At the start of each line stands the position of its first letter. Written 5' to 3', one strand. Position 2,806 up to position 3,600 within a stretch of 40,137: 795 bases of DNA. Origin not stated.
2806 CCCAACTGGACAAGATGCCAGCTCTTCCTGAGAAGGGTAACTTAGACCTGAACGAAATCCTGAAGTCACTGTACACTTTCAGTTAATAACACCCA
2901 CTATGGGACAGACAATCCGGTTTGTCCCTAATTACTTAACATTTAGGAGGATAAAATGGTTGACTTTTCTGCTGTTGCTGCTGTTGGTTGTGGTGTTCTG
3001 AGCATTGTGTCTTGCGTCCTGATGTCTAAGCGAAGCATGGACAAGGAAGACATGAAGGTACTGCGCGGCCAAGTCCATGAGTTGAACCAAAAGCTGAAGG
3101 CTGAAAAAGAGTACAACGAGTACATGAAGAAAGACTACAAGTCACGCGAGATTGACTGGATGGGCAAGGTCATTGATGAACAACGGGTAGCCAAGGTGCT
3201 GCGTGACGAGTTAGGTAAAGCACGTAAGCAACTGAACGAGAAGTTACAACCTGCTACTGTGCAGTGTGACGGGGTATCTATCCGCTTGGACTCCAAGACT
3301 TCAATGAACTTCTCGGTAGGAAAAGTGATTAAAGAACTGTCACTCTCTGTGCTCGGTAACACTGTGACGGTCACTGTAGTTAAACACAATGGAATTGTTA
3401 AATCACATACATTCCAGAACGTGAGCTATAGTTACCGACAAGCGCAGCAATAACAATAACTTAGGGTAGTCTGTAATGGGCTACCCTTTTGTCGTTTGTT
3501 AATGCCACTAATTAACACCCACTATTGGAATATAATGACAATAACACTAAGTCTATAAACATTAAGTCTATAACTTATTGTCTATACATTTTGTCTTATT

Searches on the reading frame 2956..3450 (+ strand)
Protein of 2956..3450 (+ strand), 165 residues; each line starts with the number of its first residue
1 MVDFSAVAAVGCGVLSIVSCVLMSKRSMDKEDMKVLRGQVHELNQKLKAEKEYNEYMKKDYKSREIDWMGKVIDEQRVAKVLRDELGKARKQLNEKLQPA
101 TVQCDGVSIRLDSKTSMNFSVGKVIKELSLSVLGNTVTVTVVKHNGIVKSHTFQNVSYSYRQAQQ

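Call 14: search_protein_families(library=phrogs, proteins=[window:2956-3450:+], max_evalue=0.1)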
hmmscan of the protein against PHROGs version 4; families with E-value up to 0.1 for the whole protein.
window:2956-3450:+ (165 aa): 1 family
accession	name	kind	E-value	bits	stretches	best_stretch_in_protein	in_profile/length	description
phrog_1009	-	unknown function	0.079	14.1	0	6-67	16-72/103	-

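Call 15: search_protein_families(library=pfam, proteins=[window:2956-3450:+], max_evalue=1)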
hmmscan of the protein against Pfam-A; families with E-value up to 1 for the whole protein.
window:2956-3450:+ (165 aa): 3 families
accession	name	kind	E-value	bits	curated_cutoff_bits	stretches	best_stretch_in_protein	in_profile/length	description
PF02096.25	60KD_IMP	-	0.0093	16.4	35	1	17-70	14-68/163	60Kd inner membrane protein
PF25678.1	DUF7946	-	0.056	13.9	27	1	14-116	89-170/183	Domain of unknown function (DUF7946)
PF15948.10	DUF4756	-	0.098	13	25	1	42-154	16-130/158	Domain of unknown function (DUF4756)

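Call 31: search_dna_similar(query=window:2956-3450:+, collection=phages, mode=protein, max_evalue=1, max_rows=30)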
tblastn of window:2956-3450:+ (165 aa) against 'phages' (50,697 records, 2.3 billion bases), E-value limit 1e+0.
Records with a match: 10; places in all: 10; records where one place covers at least 80% of the query: 2.
Best place of each record, by identity: >=99% 2; <60% 8.
By first word of the organism name: Gordonia 8; Escherichia 2.
By host as written in the record: Gordonia terrae 3612 8; - 2.
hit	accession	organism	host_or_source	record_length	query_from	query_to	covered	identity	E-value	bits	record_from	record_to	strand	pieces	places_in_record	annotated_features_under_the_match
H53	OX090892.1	Escherichia phage vB_Eco_Titus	-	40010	1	165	100%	100.0%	4e-106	337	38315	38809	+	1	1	hypothetical protein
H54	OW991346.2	Escherichia phage vB_Eco_Bam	River water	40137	1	165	100%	100.0%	4e-106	337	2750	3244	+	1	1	Hypothetical protein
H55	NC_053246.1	Gordonia phage Lilbeanie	Gordonia terrae 3612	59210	40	87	29%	44.0%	9e-2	38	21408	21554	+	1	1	28: tail length tape measure protein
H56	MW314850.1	Gordonia phage Lilbeanie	Gordonia terrae 3612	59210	40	87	29%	44.0%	9e-2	38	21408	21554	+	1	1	28: tape measure protein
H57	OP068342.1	Gordonia phage ViaConlectus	Gordonia terrae 3612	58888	53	88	22%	44.4%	7e-1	35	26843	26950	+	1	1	33: tape measure protein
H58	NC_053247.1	Gordonia Phage Zitch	Gordonia terrae 3612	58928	53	88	22%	44.4%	7e-1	35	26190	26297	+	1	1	34: tail length tape measure protein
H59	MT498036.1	Gordonia Phage Zitch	Gordonia terrae 3612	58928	53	88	22%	44.4%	7e-1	35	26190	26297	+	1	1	34: tape measure protein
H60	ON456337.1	Gordonia Phage Sampson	Gordonia terrae 3612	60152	53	88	22%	44.4%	8e-1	35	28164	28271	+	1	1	33: tape measure protein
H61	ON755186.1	Gordonia phage APunk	Gordonia terrae 3612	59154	53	88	22%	44.4%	8e-1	35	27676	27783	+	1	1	34: tape measure protein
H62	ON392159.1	Gordonia phage Tardus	Gordonia terrae 3612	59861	53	88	22%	44.4%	8e-1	35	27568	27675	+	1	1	34: tape measure protein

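Call 91: search_protein_families(library=ncbifam, proteins=[window:2956-3450:+], max_evalue=1)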
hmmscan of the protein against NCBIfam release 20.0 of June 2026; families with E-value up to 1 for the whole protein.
window:2956-3450:+ (165 aa): 1 family
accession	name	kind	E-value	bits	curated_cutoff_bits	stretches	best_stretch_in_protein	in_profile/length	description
NF053524.1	thylo_ssl2009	equivalog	0.19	12.4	58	0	5-75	12-80/90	ssl2009 family thylakoid membrane protein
